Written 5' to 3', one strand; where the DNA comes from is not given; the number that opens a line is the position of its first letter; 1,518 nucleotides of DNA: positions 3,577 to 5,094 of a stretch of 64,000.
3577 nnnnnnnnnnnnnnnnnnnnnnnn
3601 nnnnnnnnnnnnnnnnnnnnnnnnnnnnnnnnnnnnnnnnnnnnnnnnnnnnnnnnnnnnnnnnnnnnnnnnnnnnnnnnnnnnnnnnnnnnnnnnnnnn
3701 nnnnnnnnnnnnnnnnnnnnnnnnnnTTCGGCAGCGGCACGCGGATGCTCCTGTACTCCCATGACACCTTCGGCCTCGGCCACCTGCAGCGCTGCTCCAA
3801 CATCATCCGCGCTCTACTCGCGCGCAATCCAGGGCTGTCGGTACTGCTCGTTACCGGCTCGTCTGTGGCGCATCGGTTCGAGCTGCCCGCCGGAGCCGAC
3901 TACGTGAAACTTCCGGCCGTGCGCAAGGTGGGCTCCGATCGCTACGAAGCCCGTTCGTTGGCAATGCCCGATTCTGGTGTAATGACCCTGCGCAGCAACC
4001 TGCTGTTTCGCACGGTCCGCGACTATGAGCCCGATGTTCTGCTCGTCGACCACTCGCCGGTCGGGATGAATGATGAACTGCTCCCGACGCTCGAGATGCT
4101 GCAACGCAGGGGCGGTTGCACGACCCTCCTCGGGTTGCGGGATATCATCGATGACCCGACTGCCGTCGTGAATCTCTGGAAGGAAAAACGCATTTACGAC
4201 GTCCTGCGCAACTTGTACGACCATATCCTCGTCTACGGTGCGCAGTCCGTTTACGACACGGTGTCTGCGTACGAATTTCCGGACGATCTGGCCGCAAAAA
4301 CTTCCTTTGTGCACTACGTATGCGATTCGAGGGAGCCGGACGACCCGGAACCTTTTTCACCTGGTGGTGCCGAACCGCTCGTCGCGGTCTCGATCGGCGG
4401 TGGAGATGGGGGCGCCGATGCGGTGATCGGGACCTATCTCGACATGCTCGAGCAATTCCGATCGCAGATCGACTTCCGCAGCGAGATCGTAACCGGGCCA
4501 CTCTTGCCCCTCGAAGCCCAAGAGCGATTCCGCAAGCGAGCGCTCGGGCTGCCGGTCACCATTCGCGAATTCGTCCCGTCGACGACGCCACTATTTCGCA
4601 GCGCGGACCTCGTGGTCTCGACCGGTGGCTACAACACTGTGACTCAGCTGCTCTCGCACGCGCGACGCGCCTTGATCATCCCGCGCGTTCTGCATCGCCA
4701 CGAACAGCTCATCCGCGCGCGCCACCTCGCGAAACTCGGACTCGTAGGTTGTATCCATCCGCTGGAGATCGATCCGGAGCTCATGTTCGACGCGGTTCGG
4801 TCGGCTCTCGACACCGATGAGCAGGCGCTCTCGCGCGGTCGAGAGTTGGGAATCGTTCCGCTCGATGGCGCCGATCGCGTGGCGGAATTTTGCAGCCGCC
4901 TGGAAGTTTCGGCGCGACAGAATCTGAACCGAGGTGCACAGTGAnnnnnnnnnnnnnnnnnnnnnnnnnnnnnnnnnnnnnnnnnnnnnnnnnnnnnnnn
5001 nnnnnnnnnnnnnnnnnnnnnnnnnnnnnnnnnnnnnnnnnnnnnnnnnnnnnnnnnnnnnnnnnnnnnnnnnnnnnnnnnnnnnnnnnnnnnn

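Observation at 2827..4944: Response-regulator receiver and PAS domain fused directly to a glycosyltransferase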

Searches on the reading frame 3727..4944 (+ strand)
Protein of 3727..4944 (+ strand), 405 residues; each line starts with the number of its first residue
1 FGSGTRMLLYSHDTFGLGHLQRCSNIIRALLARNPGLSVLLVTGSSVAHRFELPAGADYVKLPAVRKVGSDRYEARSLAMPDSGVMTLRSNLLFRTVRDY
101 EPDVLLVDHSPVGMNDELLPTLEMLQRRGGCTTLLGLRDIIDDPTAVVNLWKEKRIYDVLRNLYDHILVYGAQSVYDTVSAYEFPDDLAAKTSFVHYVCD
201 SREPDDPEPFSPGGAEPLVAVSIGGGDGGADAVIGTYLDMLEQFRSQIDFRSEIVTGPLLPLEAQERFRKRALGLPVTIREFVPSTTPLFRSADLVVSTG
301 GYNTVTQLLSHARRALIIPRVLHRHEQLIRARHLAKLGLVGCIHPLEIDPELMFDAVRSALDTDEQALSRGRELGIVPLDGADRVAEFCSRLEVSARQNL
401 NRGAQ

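Call 8: search_solved_structures(query=window:3727-4944:+, max_evalue=1, show_alignments=2)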
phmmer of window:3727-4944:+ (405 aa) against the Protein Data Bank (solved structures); distinct sequences matched with E-value up to 1: 6.
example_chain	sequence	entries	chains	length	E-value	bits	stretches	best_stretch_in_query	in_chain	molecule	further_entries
6kqx_A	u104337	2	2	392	0.00027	23.2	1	277-386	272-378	Uncharacterized UDP-glucosyltransferase YjiC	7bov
6kqw_A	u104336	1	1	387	0.00034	22.9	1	277-386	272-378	Uncharacterized UDP-glucosyltransferase YjiC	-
7vlb_A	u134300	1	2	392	0.00046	22.4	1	277-386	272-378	UDP-glycosyltransferase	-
1f0k_A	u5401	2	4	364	0.095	14.8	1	278-392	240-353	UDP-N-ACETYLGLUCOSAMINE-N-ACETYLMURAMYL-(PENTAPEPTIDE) PYROPHOSPHORYL-UNDECAPRENOL N-ACETY | UDP-N-acetylglucosamine--N-acetylmuramyl-(pentapeptide) pyrophospho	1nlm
7d1i_A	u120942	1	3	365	0.15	14.1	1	264-354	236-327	UDP-N-acetylglucosamine--N-acetylmuramyl-(pentapeptide) pyrophosphoryl-undecaprenol N-acet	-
6pnt_A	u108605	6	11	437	0.85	11.7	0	288-366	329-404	UDP-glycosyltransferase 202A2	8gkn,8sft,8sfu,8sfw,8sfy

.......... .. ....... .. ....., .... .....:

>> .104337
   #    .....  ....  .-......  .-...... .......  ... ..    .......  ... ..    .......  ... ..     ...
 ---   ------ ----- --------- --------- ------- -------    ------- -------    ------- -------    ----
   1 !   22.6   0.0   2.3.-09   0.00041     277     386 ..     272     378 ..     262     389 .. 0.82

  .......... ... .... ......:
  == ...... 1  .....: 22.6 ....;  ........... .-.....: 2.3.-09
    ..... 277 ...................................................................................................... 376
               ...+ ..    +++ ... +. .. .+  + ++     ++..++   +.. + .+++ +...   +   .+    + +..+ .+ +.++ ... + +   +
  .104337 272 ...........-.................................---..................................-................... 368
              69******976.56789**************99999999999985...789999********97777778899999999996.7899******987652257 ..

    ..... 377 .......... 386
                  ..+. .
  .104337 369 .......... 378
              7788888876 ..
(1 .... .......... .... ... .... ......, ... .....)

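Call 21: search_protein_representatives(protein=window:3727-4941:+)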
Query: 405 residues. Proteins with E-value up to 0.001 (for the whole library): 4810; up to 1e-10: 2648; up to 1e-30: 902. The best 150 are listed.
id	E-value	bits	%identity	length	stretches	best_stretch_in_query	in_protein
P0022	6.1e-148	509.4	59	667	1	1-397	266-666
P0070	3.1e-133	461.0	52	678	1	1-395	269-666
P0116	4.2e-129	447.3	53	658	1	2-391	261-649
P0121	8.6e-129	446.3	53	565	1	1-396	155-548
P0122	1.1e-126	439.4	51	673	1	1-394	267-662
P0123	1.3e-126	439.2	36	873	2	3-403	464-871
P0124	4.6e-126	437.3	52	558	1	1-395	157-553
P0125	5.6e-123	427.2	52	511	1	4-392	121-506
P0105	9.1e-122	423.2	52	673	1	1-397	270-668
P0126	1.7e-117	409.1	50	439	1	2-393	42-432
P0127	9.6e-116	403.4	51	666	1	3-395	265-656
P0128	2.7e-113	395.3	49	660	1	3-392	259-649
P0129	8.8e-109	380.4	48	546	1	3-391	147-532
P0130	1.3e-107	376.6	47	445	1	6-390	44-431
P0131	1.4e-105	369.9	46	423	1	2-389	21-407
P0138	4.1e-85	302.5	39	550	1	4-392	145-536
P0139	1.9e-81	290.4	42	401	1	5-375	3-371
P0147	5.7e-76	272.4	40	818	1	6-381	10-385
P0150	3.8e-74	266.4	39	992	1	5-368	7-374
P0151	1.7e-73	264.3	42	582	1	5-361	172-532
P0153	1.4e-72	261.3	38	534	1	2-370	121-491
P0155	9.4e-72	258.5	40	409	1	3-366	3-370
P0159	7.9e-71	255.5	41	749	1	3-372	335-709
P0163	2.4e-70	253.9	39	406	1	6-361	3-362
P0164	2.4e-70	253.9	42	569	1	6-362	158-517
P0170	1.8e-69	251.0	40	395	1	3-387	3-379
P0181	9.1e-68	245.4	36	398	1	6-381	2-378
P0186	3.8e-67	243.4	40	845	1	5-363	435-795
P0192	1.1e-66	241.9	36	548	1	3-390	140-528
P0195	2.2e-66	240.9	38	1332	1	6-363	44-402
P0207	2.1e-65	237.6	36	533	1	2-387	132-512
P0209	4.3e-65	236.6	31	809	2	5-348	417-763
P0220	3.2e-64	233.7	35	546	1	6-370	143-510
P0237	3.1e-63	230.5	42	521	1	5-347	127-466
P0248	3.6e-62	227.0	38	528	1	4-389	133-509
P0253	5.9e-62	226.3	41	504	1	2-396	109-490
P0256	7.6e-62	225.9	38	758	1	3-362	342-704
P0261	3.0e-61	224.0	41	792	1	5-351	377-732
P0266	9.3e-61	222.3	38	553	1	5-355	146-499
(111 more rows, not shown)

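Call 23: list_cluster_members(proteins=[P0131, P0139, P0155, P0163, P0170, P0181, P0147, P0150, P0121, P0195])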
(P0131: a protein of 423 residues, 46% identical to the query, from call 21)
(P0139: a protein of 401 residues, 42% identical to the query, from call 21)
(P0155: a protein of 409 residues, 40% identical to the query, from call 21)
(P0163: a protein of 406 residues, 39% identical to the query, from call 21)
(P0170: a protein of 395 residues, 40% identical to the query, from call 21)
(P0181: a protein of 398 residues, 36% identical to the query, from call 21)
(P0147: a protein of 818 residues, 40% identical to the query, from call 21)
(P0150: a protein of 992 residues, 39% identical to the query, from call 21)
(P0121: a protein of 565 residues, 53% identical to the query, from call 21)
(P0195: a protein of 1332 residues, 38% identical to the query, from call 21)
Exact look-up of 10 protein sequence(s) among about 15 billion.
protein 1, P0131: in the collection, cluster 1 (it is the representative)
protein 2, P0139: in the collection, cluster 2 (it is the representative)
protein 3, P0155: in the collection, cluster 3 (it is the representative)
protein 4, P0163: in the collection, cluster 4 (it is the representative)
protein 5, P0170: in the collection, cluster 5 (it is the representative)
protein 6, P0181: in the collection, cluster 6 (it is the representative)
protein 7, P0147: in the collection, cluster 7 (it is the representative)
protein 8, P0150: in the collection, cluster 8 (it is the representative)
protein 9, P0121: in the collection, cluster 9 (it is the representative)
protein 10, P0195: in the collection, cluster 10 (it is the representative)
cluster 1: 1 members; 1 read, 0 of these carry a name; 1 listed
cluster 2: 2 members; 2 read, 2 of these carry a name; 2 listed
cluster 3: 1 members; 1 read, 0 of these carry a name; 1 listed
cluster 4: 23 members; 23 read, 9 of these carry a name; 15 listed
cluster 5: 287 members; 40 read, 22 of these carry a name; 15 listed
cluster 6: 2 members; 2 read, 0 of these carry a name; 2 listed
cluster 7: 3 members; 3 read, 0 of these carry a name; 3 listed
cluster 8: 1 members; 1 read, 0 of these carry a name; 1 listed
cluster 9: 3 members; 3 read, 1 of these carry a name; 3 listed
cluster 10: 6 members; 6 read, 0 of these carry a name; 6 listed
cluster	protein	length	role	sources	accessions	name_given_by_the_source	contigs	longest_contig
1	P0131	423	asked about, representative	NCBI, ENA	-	-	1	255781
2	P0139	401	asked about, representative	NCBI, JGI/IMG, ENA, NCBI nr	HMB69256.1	MAG TPA: glycosyltransferase [bacterium] | glycosyltransferase [bacterium]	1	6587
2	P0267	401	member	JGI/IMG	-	predicted glycosyltransferase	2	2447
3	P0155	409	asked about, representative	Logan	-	-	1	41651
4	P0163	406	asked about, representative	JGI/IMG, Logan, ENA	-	-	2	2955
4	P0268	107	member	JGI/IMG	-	predicted glycosyltransferase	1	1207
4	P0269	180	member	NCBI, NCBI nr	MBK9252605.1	MAG: hypothetical protein IPM70_12270 [Proteobacteria bacterium] | hypothetical protein [Pseudomonadota bacterium]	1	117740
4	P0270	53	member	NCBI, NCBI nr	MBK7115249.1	MAG: hypothetical protein IPH71_04340 [Proteobacteria bacterium] | hypothetical protein [Pseudomonadota bacterium]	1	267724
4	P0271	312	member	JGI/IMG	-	predicted glycosyltransferase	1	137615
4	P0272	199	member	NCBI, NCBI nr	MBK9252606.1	MAG: hypothetical protein IPM70_12275 [Proteobacteria bacterium] | hypothetical protein [Pseudomonadota bacterium]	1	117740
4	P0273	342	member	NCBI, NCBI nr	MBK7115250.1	MAG: glycosyltransferase [Proteobacteria bacterium] | glycosyltransferase [Pseudomonadota bacterium]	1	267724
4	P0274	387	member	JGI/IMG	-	predicted glycosyltransferase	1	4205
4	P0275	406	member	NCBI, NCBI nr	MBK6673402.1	MAG: glycosyltransferase [Proteobacteria bacterium] | glycosyltransferase [Pseudomonadota bacterium]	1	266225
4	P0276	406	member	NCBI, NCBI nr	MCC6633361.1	MAG: glycosyltransferase [Gammaproteobacteria bacterium] | glycosyltransferase [Gammaproteobacteria bacterium]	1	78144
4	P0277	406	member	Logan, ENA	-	-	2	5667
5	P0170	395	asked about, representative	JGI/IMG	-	predicted glycosyltransferase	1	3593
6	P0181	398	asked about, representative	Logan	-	-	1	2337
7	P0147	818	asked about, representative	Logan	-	-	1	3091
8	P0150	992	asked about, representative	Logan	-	-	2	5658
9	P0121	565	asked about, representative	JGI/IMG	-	predicted glycosyltransferase/CheY-like chemotaxis protein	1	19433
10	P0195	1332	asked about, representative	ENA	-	-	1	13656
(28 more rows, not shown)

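Call 33: search_dna_similar(query=window:3727-4941:+, collection=plasmids, mode=protein, max_rows=12)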
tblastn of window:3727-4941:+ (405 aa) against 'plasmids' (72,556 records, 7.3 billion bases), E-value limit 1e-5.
Records with a match: 275; places in all: 346; records where one place covers at least 80% of the query: 270.
Best place of each record, by identity: <60% 275.
By first word of the organism name: Rhizobium 143; Sinorhizobium 80; Escherichia 10; Ensifer 9; Azospirillum 7; Phyllobacterium 5; Sulfitobacter 4; Candidatus 4; Shinella 3; Tritonibacter 2; and 8 more.
By predicted mobility (MOB-suite, as given by PLSDB): non-mobilizable 141; mobilizable 96; conjugative 38.
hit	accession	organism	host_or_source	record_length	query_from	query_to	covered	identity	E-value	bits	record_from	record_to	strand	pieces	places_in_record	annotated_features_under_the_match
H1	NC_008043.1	Ruegeria sp. TM1040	-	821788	4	396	97%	33.8%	6e-50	188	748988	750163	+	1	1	glycosyltransferase | glycosyltransferase family 4 protein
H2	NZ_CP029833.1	Azospirillum ramasamyi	single cell,Cow dung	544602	6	359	87%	36.9%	8e-51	191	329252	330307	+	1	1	hypothetical protein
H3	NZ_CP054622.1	Azospirillum oryzae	cell culture,soil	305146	6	360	88%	36.0%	4e-50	189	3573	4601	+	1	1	glycosyltransferase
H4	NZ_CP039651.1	Azospirillum sp. TSA2s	Soil,rice paddy soil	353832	6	360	88%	36.0%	5e-50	188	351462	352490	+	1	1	glycosyltransferase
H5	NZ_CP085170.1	Sulfitobacter sp. DSM 110093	cell culture,Sediment from the Channel ...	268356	6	359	87%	35.7%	4e-55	203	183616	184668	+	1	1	glycosyltransferase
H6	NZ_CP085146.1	Sulfitobacter dubius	cell culture,Sediment from the Channel ...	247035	6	359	87%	35.4%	3e-54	201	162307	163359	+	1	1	glycosyltransferase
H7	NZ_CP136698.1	Sulfitobacter dubius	Macrocystis pyrifera gametophyte,Whole ...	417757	6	359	87%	35.4%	3e-54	201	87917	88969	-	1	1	glycosyltransferase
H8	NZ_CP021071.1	Mesorhizobium sp. WSM1497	Biserrula pelecinus L.,cell ...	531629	2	392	97%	31.9%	6e-51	191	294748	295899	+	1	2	glycosyltransferase family protein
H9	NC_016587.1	Azospirillum lipoferum 4B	-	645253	6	359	87%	34.7%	4e-48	183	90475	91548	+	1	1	membrane protein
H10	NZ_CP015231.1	Tritonibacter mobilis F1926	cell culture,seawater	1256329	4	359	88%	34.4%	3e-50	189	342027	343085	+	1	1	record has no annotation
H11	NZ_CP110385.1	Tritonibacter mobilis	-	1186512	4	359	88%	34.4%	4e-50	188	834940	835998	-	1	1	record has no annotation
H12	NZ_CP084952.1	Sulfitobacter indolifex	cell culture,Seawater from the North ...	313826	6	359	87%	34.6%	2e-54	201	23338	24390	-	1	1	glycosyltransferase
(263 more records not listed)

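Call 34: search_dna_similar(query=window:3727-4941:+, collection=plasmids, mode=protein, max_rows=40, rows=spread)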
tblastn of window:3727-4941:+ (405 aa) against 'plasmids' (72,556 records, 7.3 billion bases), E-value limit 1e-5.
Records with a match: 275; places in all: 346; records where one place covers at least 80% of the query: 270.
Best place of each record, by identity: <60% 275.
By first word of the organism name: Rhizobium 143; Sinorhizobium 80; Escherichia 10; Ensifer 9; Azospirillum 7; Phyllobacterium 5; Sulfitobacter 4; Candidatus 4; Shinella 3; Tritonibacter 2; and 8 more.
By predicted mobility (MOB-suite, as given by PLSDB): non-mobilizable 141; mobilizable 96; conjugative 38.
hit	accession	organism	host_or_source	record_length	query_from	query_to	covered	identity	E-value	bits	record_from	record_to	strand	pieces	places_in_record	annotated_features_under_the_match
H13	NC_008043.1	Ruegeria sp. TM1040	-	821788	4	396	97%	33.8%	6e-50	188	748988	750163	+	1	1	glycosyltransferase | glycosyltransferase family 4 protein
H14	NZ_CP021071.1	Mesorhizobium sp. WSM1497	Biserrula pelecinus L.,cell ...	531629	2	392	97%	31.9%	6e-51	191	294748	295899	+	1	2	glycosyltransferase family protein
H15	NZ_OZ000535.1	Shinella sp. WSC3-e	-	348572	5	359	88%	34.3%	3e-51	192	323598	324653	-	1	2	glycosyltransferase family protein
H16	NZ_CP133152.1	Sinorhizobium chiapasense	Acaciella angustissima,cell culture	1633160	5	361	88%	33.6%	2e-48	184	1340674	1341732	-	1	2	none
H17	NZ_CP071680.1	Rhizobium ruizarguesonis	lentil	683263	5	391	96%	30.8%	5e-47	179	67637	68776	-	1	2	glycosyltransferase family protein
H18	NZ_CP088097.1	Rhizobium sp. SU303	cell culture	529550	5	391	96%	30.8%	8e-47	179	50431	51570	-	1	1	glycosyltransferase family protein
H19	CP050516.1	Rhizobium leguminosarum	Trifolium repens,cell culture,root ...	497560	5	391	96%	30.5%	3e-46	177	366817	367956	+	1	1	hypothetical protein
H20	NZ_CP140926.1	Sinorhizobium medicae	Medicago lupulina,whole organism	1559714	5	361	88%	33.1%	2e-48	184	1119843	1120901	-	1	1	none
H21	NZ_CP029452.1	Sinorhizobium fredii CCBAU 25509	Glycine soja,cell culture,plant root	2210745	5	361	88%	33.1%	4e-47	180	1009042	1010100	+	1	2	record has no annotation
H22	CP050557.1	Rhizobium leguminosarum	Vicia sativa,cell culture,root nodule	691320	6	391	95%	30.4%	2e-19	196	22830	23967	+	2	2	none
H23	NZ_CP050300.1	Phyllobacterium sp. 628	Oxytropis pumilio,cell culture,root ...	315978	5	358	87%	33.1%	6e-50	188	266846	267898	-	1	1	glycosyltransferase family protein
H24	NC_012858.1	Rhizobium leguminosarum bv. trifolii WSM1325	-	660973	5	391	96%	30.0%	1e-44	172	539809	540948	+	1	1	glycosyltransferase family protein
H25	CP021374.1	Rhizobium sp. ACO-34A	Agave americana L.,cell ...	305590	5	364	89%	32.1%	3e-51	192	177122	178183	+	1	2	hypothetical protein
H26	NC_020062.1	Rhizobium tropici CIAT 899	Phaseolus vulgaris root nodule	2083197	5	358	87%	32.4%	9e-47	179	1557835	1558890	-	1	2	record has no annotation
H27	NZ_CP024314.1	Rhizobium sp. NXC24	Phaseolus vulgaris,cell culture,plant ...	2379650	5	358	87%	32.1%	4e-46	177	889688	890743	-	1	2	record has no annotation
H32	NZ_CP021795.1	Sinorhizobium meliloti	Medicago sativa,Single Cell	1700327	5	349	85%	32.8%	7e-46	176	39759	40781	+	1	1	none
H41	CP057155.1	Escherichia coli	culture,Pooled cattle faecal samples ...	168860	1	359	89%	31.1%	6e-37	150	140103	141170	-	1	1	glycosyl transferase family 28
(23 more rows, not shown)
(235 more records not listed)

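Call 37: get_annotated_region(hit=H41, flank=9000)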
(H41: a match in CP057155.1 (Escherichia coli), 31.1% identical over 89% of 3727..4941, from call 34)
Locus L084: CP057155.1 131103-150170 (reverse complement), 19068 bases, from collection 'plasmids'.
description: Escherichia coli strain RHB35-C09 plasmid pRHB35-C09_2, complete sequence
organism: Escherichia coli (NCBI taxid 562)
taxonomy: Bacteria; Pseudomonadota; Gammaproteobacteria; Enterobacterales; Enterobacteriaceae; Escherichia; Escherichia coli
host: -; source: culture,Pooled cattle faecal samples collected from floor of farm; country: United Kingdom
typing (MOB-suite, as given by PLSDB): conjugative; replicon IncFIA,IncFIB; relaxase MOBF,MOBP; mating-pair formation MPF_F
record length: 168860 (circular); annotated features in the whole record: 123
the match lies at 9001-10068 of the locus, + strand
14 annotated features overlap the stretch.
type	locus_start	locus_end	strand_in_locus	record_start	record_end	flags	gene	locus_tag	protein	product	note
CDS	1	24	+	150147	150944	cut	faeH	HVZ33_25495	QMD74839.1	F4 (K88) fimbria minor subunit FaeH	-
CDS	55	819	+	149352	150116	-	faeI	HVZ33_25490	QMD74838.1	F4 (K88) fimbria minor subunit FaeI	-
CDS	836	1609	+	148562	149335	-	faeJ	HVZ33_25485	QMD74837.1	F4 (K88) fimbria accessory protein FaeJ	-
CDS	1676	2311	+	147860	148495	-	-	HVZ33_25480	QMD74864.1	hypothetical protein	-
CDS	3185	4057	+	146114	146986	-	-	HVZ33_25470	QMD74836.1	fimbrial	-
CDS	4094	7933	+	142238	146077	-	-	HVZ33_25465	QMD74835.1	autotransporter outer membrane beta-barrel domain-containing protein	-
CDS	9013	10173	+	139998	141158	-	-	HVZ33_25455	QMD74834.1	glycosyl transferase family 28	-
CDS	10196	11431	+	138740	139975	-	-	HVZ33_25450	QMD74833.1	glycosyltransferase family 4 protein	-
CDS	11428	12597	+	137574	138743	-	-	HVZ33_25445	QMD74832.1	glycosyltransferase family 4 protein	-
CDS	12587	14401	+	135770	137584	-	-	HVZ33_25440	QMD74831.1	ABC transporter ATP-binding protein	-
CDS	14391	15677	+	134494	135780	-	-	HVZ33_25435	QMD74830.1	aminoglycoside phosphotransferase family protein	-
CDS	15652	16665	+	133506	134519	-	-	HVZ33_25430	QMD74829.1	phosphotransferase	-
CDS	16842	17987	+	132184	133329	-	-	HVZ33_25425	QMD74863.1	alginate export family protein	-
CDS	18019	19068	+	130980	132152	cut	-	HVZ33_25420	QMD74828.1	nucleotide sugar dehydrogenase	-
